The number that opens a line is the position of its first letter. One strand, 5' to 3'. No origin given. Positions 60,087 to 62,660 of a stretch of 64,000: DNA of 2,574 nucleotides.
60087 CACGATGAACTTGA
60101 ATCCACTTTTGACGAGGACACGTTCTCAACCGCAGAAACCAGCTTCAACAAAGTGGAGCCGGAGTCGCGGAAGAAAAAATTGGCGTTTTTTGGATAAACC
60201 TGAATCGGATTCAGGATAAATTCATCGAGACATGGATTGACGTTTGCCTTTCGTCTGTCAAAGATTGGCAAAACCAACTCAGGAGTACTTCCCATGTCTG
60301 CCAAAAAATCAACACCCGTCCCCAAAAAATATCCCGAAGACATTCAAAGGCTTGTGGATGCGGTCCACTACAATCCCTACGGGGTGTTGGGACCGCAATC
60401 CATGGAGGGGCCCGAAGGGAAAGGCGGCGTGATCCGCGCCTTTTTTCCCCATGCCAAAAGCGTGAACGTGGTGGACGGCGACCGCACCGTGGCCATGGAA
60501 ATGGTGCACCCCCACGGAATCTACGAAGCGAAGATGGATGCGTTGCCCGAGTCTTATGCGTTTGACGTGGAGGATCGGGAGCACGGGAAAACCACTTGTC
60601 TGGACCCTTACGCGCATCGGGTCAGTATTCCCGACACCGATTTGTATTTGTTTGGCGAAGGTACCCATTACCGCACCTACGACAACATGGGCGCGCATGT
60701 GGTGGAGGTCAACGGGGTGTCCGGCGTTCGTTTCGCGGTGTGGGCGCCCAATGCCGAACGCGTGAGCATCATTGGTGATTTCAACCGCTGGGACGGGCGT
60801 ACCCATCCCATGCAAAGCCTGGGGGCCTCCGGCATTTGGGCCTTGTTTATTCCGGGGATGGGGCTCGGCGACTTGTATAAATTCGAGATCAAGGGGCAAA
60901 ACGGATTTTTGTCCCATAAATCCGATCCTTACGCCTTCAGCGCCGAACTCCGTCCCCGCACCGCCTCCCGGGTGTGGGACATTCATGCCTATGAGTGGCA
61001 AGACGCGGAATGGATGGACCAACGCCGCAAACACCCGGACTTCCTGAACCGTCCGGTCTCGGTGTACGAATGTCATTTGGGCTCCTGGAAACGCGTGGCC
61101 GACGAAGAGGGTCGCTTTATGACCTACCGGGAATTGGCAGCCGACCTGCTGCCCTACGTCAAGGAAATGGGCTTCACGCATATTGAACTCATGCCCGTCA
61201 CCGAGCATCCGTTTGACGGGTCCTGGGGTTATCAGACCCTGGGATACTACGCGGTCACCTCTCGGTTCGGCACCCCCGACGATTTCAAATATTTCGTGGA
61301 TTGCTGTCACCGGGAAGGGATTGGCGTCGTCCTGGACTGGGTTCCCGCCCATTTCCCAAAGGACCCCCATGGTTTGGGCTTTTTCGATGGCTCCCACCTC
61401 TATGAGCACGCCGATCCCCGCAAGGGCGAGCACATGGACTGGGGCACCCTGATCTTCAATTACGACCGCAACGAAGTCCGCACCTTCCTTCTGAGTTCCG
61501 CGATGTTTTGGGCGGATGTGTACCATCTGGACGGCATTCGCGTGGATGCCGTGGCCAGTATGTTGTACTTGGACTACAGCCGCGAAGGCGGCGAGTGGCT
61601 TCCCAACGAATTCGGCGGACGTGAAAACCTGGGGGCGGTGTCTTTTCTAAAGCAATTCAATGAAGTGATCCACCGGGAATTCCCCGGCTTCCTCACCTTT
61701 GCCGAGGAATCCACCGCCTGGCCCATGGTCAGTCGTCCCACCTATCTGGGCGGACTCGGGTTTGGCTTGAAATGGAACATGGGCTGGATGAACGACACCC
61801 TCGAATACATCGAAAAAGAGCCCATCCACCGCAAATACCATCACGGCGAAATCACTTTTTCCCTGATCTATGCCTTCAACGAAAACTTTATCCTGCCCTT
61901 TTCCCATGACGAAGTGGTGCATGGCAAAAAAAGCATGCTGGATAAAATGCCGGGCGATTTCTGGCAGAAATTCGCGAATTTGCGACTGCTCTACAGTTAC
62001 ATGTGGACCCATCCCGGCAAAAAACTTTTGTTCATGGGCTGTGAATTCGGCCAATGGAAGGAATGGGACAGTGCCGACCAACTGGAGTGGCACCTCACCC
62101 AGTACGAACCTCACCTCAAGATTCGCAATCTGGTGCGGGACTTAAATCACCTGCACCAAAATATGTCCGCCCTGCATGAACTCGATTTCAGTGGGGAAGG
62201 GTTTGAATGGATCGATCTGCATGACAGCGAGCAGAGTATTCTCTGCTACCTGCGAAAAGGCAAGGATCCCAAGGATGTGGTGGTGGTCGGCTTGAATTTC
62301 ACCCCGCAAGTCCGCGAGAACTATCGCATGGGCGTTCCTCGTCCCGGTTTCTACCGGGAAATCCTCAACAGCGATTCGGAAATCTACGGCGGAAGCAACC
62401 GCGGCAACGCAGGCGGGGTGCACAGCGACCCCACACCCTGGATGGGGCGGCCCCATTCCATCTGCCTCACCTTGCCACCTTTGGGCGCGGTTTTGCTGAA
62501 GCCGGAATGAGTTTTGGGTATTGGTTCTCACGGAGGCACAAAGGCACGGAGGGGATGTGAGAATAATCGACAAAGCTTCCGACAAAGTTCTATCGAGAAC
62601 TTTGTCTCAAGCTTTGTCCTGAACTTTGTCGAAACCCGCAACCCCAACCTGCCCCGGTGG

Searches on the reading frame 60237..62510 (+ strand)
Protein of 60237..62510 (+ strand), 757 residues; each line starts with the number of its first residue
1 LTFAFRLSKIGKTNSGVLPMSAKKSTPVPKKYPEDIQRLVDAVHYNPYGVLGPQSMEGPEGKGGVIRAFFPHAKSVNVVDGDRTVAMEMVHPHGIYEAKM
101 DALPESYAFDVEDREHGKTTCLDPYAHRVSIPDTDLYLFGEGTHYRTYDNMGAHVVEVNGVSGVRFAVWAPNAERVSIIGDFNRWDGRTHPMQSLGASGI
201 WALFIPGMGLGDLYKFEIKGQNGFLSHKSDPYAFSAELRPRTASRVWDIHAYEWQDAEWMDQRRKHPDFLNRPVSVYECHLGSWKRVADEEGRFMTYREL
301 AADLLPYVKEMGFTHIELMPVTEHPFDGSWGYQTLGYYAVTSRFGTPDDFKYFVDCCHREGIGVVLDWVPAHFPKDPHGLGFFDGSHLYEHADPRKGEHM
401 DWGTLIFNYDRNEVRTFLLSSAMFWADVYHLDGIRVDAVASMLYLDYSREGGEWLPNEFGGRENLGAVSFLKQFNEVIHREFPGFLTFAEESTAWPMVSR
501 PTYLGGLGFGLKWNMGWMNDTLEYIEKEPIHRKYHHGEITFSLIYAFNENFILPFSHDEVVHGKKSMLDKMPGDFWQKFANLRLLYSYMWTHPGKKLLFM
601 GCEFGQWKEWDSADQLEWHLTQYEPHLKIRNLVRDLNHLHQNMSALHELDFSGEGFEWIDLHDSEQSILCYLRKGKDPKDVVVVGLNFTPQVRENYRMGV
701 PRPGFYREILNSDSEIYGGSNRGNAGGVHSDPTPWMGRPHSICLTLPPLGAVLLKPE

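Call 83: search_protein_families(library=pfam, proteins=[window:60237-62510:+], max_evalue=0.001)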
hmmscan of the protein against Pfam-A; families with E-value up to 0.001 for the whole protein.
window:60237-62510:+ (757 aa): 4 families
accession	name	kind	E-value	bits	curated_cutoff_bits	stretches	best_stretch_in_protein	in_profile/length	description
PF02922.24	CBM_48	-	1.6e-30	105.7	22.4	1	151-233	2-83/83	Carbohydrate-binding module 48 (Isoamylase N-terminal domain)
PF02806.24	Alpha-amylase_C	-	3.7e-24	85.3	21.2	1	658-757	1-95/95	Alpha amylase, C-terminal all-beta domain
PF22019.2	GlgB_N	-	5.1e-23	81.4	27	2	34-125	3-94/94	alpha-1,4-glucan branching enzyme GlgB, N-terminal domain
PF00128.31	Alpha-amylase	-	5.7e-18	65.8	22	1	303-374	23-93/446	Alpha amylase, catalytic domain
